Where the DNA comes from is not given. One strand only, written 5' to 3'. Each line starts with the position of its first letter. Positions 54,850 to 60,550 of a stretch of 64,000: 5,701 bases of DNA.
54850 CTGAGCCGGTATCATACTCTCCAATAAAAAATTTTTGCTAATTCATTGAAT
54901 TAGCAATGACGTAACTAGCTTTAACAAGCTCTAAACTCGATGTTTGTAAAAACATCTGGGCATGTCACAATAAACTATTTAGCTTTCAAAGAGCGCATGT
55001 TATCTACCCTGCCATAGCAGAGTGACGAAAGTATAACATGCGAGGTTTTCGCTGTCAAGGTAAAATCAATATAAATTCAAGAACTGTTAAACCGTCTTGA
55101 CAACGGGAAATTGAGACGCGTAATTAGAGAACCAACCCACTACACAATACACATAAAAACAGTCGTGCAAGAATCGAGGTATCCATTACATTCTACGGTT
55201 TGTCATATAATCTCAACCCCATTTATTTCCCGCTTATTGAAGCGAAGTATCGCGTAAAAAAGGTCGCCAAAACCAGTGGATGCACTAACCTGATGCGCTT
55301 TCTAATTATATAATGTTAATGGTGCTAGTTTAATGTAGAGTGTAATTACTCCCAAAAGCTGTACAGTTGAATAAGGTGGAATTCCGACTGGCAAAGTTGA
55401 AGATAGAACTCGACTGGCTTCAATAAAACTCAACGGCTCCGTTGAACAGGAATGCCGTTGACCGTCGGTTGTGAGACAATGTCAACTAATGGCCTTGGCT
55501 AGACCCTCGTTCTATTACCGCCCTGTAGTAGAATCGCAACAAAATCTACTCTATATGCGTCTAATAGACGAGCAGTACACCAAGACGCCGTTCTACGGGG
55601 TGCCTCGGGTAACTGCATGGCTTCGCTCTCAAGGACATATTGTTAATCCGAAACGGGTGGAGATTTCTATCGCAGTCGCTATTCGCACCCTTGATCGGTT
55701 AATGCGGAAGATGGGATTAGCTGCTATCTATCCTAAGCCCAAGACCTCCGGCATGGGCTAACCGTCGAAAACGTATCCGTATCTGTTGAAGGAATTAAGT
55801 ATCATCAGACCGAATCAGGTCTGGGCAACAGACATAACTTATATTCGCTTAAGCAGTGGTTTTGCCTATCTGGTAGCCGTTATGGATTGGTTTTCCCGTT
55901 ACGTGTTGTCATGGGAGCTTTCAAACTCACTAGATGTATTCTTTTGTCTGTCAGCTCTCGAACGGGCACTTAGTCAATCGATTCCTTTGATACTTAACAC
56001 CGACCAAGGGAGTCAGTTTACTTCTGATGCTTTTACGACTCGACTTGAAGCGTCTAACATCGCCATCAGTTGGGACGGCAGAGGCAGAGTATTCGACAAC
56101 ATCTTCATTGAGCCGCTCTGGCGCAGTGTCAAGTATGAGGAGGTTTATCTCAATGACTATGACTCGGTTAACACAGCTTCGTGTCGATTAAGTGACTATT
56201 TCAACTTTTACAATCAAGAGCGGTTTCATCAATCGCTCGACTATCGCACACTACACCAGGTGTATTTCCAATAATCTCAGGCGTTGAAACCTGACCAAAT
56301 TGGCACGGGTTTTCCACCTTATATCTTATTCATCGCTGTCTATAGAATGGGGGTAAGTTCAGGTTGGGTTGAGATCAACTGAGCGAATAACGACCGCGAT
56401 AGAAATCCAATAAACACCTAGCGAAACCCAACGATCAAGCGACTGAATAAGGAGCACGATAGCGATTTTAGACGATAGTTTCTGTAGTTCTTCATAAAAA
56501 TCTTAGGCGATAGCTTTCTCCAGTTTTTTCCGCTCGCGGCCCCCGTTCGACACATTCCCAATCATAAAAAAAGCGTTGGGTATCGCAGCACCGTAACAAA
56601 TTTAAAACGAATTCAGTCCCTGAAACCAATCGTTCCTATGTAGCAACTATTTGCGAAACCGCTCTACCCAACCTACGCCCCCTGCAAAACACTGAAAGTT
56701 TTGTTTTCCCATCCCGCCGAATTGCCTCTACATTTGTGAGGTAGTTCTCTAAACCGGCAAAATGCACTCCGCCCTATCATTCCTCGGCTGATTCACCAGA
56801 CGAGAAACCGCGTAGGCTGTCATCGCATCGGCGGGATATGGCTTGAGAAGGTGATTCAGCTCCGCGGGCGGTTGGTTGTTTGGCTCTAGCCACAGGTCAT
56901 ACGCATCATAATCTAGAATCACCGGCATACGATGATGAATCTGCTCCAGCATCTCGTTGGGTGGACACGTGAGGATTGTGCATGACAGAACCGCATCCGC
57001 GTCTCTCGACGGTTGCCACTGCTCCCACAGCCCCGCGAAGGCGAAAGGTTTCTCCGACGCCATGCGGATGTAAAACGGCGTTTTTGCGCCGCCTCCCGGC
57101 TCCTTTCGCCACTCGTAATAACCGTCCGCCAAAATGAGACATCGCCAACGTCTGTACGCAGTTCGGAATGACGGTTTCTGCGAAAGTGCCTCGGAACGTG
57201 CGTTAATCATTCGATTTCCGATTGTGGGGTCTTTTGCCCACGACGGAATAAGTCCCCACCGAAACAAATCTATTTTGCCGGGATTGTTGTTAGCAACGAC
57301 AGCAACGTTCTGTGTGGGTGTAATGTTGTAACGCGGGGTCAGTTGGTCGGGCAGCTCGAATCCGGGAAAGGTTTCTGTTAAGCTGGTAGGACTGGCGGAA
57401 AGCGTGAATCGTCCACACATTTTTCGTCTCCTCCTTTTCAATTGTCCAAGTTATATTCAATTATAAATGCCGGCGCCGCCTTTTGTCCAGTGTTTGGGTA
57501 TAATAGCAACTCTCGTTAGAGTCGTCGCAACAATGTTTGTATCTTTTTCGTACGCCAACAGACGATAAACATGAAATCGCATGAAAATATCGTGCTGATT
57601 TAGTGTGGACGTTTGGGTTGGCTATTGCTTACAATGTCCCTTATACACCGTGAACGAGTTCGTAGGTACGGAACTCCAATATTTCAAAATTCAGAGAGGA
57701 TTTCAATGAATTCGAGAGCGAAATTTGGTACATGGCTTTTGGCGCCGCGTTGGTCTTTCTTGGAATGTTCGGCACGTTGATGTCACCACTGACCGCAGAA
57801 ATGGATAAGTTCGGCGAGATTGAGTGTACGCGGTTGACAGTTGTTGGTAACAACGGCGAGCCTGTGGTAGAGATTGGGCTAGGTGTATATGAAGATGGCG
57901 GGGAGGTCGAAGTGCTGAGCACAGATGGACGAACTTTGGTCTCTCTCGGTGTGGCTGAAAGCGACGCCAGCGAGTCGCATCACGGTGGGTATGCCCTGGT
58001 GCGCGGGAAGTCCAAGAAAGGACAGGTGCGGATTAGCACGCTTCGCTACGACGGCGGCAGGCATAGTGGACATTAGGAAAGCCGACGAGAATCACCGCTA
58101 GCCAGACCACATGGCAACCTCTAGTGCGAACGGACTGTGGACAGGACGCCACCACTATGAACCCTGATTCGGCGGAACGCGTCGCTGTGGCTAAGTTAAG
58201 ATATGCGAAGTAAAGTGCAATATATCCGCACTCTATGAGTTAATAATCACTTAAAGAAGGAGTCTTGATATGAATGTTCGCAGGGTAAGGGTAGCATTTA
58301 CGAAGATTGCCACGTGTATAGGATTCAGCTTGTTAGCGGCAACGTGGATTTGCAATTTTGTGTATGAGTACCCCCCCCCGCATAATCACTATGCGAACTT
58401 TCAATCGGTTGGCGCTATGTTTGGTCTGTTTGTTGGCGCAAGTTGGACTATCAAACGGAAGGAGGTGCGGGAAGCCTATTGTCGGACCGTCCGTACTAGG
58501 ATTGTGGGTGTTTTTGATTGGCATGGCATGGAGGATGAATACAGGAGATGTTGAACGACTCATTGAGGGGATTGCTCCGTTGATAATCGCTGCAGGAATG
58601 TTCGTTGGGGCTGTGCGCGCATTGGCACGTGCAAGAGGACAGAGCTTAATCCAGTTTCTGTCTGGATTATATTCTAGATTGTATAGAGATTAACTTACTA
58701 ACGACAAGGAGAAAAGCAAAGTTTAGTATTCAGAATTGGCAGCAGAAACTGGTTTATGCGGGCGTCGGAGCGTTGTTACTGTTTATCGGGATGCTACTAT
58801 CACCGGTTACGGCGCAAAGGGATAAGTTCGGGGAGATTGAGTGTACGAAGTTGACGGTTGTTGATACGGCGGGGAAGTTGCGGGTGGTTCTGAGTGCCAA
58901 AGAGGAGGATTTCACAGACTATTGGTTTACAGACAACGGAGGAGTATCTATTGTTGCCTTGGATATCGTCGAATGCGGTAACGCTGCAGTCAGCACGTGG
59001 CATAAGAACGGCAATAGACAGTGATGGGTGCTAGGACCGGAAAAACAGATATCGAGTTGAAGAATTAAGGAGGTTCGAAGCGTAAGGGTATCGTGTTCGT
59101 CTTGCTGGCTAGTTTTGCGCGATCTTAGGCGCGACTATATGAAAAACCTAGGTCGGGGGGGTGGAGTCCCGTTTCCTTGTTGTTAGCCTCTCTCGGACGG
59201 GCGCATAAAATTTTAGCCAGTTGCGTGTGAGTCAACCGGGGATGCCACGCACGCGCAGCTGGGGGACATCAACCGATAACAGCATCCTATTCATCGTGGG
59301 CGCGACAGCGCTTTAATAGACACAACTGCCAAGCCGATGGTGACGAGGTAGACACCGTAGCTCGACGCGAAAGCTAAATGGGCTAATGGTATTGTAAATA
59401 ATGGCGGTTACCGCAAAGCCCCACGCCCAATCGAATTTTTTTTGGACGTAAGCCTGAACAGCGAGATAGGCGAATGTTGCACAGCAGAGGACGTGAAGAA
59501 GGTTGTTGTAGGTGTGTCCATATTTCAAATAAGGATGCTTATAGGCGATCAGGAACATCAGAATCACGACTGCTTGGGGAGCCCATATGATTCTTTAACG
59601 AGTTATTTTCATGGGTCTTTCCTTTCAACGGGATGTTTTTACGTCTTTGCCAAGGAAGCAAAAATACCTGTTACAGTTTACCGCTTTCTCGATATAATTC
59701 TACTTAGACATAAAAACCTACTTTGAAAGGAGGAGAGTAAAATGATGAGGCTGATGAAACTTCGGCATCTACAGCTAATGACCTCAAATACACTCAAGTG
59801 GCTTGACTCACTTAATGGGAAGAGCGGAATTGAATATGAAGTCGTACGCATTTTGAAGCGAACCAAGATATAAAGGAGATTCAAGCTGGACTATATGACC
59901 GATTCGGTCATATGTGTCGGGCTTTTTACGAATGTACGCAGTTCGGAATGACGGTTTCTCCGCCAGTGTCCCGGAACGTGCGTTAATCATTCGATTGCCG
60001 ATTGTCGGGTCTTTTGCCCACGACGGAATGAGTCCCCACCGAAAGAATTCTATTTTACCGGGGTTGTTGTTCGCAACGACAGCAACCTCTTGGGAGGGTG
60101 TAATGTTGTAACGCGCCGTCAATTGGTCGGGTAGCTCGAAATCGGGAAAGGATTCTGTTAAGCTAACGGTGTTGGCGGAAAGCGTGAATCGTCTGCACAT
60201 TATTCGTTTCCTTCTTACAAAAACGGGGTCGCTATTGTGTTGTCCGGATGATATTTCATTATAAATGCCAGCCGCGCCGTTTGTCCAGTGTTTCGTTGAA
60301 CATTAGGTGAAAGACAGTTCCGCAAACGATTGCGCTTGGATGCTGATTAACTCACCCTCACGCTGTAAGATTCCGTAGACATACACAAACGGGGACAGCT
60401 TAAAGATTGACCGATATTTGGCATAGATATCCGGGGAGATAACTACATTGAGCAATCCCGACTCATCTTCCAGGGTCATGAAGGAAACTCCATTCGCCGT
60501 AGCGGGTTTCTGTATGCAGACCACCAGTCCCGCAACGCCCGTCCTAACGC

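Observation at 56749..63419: imuB-dnaE2 mutasome next to an SRAP gene, with a 5' SRAP duplication flanking a 2.4-kb insert of small membrane-protein genes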

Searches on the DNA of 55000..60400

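Call 65: search_rna_families(source=window, start=55000, end=60400, threshold=evalue, max_evalue=1)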
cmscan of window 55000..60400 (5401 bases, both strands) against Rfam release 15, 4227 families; matches with E-value up to 1: 1.
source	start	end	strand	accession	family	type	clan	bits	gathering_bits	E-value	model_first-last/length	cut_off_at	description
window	55015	55089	+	RF00218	SNORD46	Gene; snRNA; snoRNA; CD-box;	CL00061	23.1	40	0.12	1-104/104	no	Small nucleolar RNA SNORD46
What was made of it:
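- Tried and rejected: Known RNA families in 55000-60400: none meaningful (call 65).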

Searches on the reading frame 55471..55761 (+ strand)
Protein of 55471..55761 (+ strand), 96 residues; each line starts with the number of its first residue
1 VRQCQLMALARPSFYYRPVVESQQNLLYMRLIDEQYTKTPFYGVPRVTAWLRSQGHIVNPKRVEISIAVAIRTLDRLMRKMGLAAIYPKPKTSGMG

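Call 6: search_protein_families(library=pfam, proteins=[window:55471-55761:+], max_evalue=0.1)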
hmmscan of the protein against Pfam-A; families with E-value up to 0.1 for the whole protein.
window:55471-55761:+ (96 aa): 2 families
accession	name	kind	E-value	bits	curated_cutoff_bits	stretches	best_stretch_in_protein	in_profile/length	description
PF13276.12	HTH_21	-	7.9e-15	55.3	28.1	2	29-64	7-44/60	HTH-like domain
PF13592.12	HTH_33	-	0.094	12.8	25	0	67-91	20-44/60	Winged helix-turn helix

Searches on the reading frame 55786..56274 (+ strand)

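Call 6: search_protein_families(library=pfam, proteins=[window:55786-56274:+], max_evalue=0.1)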
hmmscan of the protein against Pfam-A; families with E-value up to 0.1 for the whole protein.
window:55786-56274:+ (162 aa): 3 families
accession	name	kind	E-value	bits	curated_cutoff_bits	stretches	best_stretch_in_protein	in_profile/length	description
PF00665.32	rve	-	4.6e-20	72.2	32.6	1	8-99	3-99/102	Integrase core domain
PF13683.12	rve_3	-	8.4e-09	35.5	26.5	1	92-155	3-66/67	Integrase core domain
PF13333.12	rve_2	-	0.00072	20.1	22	1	111-154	3-46/56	Integrase core domain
